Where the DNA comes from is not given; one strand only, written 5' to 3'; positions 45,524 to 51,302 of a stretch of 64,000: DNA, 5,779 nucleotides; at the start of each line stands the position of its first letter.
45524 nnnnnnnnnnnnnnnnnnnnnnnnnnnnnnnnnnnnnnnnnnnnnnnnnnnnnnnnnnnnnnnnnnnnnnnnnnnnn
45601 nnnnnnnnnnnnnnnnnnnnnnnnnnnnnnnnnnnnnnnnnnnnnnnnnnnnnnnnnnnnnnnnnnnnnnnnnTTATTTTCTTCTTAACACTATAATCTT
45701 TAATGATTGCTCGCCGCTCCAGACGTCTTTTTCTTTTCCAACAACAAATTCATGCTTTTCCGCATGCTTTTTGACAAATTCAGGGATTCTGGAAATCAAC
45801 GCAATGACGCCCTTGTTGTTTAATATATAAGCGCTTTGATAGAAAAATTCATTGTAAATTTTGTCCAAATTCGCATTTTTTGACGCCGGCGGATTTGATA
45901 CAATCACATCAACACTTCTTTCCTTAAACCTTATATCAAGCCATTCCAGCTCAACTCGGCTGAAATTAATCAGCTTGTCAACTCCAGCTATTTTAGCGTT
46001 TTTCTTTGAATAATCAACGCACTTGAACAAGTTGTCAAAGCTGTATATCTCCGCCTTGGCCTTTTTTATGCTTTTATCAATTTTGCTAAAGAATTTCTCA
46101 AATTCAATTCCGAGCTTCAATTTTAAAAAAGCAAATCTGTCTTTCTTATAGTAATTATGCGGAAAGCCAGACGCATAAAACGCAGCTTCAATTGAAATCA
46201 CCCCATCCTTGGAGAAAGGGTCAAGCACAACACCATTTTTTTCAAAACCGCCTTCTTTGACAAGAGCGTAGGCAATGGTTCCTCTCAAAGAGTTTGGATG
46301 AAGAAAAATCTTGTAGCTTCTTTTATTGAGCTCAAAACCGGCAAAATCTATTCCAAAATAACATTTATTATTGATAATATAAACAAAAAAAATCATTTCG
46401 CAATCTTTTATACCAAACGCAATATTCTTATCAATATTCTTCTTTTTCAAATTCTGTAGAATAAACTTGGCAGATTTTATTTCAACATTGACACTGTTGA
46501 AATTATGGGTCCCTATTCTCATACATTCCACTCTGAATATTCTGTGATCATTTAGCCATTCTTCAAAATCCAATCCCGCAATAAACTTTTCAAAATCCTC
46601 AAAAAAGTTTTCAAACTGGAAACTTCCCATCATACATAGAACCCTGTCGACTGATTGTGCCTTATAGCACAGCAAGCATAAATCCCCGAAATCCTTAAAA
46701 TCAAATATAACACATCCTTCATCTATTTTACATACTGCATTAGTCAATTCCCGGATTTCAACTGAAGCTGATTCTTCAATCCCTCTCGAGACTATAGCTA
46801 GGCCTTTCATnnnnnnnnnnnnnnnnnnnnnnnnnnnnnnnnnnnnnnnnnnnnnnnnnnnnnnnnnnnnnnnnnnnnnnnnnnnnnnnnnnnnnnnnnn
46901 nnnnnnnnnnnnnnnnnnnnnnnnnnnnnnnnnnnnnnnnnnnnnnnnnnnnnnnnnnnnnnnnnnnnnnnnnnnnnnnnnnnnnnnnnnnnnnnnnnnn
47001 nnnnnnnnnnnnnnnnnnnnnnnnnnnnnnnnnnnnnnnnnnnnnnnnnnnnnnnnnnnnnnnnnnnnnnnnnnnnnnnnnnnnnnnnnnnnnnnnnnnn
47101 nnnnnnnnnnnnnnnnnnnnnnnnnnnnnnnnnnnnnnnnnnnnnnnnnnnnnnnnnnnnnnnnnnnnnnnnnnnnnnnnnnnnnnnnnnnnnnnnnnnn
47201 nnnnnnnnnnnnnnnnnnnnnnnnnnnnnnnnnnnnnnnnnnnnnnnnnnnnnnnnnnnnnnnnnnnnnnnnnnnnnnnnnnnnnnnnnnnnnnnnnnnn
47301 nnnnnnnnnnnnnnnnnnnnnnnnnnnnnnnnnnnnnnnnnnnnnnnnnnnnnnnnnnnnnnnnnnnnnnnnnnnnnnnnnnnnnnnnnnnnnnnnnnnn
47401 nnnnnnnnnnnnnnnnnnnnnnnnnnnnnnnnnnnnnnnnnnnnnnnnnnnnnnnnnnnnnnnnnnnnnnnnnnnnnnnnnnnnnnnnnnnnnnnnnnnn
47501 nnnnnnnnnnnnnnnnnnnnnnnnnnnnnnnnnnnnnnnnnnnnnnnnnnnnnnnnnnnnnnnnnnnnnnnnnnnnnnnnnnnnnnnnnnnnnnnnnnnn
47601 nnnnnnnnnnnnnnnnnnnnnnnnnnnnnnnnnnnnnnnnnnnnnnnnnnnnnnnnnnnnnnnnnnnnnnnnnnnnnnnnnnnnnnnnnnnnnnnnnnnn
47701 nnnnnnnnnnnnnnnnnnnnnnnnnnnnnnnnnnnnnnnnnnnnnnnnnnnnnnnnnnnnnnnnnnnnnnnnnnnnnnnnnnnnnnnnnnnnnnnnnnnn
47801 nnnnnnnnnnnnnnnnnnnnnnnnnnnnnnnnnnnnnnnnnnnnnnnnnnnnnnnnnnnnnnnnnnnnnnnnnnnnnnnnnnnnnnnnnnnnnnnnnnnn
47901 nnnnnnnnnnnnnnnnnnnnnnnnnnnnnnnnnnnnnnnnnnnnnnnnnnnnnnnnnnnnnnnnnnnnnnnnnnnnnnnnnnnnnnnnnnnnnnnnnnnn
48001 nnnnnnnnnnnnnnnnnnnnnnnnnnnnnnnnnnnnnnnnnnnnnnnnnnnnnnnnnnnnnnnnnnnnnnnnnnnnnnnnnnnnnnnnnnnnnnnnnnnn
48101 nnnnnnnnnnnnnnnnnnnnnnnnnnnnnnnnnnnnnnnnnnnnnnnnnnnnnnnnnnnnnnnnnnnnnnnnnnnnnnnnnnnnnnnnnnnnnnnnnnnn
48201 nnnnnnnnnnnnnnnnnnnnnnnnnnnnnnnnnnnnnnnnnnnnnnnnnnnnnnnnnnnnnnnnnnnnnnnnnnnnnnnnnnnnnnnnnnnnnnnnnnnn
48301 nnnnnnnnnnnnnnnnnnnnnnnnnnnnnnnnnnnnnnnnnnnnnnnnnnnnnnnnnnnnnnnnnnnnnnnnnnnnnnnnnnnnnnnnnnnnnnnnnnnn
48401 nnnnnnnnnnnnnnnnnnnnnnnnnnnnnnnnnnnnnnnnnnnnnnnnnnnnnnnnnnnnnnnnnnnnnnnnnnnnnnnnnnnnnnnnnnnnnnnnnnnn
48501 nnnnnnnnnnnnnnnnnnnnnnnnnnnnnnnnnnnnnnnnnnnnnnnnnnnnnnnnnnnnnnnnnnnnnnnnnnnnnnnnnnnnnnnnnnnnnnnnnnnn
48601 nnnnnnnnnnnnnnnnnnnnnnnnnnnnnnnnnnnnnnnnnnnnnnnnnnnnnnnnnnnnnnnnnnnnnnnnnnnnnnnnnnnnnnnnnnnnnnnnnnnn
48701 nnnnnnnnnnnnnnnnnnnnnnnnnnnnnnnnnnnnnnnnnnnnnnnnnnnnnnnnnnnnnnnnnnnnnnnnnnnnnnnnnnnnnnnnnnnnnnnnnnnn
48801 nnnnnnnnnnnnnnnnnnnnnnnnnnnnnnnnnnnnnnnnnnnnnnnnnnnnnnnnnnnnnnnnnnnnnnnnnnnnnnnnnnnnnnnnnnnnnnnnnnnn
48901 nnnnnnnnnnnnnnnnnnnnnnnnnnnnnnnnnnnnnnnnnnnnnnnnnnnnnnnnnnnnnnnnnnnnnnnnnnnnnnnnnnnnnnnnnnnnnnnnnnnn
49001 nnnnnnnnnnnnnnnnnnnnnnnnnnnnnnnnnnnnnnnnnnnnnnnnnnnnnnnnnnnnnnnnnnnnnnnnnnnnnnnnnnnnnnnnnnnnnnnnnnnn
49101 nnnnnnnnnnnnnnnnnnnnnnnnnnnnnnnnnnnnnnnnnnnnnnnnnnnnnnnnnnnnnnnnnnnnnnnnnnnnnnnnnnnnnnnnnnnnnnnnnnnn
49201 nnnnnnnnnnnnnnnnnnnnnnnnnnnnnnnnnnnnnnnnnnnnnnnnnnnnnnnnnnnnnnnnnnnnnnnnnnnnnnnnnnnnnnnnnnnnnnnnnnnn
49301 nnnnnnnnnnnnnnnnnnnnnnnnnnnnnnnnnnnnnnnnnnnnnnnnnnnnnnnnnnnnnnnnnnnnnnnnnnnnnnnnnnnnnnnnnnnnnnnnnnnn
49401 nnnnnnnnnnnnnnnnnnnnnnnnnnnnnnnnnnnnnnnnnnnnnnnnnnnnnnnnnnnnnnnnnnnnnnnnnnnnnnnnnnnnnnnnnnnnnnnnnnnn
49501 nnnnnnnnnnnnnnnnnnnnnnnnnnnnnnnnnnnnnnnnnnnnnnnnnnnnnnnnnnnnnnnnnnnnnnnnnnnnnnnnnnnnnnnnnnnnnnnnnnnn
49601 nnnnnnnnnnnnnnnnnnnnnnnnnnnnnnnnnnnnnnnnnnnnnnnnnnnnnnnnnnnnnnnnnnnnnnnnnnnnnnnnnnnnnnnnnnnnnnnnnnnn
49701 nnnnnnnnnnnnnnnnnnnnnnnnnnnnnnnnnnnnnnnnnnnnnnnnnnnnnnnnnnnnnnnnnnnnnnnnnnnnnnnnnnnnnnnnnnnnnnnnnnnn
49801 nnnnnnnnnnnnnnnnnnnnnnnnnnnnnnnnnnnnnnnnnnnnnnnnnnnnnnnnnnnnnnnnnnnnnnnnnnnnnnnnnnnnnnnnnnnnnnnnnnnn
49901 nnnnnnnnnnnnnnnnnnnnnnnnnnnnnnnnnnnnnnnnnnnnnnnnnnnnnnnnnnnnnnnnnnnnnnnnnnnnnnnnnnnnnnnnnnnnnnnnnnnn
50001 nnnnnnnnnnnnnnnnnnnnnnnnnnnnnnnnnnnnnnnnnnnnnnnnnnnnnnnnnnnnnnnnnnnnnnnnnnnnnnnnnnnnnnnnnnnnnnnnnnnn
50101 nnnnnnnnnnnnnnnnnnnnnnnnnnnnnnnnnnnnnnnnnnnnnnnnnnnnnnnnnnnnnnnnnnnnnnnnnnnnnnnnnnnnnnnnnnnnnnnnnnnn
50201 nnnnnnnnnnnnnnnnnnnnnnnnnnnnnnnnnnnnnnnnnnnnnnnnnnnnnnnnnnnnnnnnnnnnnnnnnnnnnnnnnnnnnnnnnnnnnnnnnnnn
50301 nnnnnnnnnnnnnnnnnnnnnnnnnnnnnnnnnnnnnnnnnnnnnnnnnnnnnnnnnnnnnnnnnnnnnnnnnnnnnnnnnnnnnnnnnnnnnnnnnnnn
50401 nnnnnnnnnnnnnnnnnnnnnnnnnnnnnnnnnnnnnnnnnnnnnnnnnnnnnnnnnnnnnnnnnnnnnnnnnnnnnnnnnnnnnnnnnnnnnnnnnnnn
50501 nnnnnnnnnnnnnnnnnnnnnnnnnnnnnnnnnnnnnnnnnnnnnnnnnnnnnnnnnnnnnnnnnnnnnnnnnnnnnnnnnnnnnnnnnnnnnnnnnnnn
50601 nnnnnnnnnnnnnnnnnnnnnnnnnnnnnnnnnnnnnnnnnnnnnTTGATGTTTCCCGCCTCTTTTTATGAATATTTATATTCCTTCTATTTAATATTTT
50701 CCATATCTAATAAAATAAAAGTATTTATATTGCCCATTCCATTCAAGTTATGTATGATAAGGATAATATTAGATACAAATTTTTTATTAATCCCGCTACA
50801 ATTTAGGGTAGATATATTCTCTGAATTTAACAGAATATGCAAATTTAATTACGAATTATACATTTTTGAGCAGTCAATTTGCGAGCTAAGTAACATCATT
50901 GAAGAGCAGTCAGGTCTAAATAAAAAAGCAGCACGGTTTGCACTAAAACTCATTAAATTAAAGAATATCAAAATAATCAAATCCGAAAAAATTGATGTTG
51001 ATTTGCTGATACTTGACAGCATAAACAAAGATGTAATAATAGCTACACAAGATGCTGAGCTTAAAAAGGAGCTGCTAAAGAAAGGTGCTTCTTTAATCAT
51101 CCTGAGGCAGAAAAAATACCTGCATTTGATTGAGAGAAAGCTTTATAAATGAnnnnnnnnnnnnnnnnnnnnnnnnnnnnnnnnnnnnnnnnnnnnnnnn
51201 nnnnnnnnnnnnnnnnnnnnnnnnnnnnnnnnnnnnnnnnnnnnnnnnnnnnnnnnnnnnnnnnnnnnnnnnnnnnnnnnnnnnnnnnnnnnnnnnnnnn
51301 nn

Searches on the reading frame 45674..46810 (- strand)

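Call 74: search_protein_families(library=pfam, proteins=[window:45674-46810:-], max_evalue=0.0001)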
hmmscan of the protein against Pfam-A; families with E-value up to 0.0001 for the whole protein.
window:45674-46810:- (378 aa): 2 families
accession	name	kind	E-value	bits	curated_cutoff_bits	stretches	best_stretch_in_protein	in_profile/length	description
PF01170.24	UPF0020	-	3.1e-22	79.7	22.3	1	164-363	1-189/197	RMKL-like, methyltransferase domain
PF05175.20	MTS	-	9.8e-07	29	23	1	250-340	53-140/170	Methyltransferase small domain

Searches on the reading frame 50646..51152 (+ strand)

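Call 74: search_protein_families(library=pfam, proteins=[window:50646-51152:+], max_evalue=0.0001)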
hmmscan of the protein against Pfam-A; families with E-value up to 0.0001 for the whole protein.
window:50646-51152:+ (168 aa): 1 family
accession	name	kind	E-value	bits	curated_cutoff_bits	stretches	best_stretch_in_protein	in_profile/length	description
PF18477.7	PIN_9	-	2.4e-19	70.1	26.3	1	40-156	1-116/116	PIN like domain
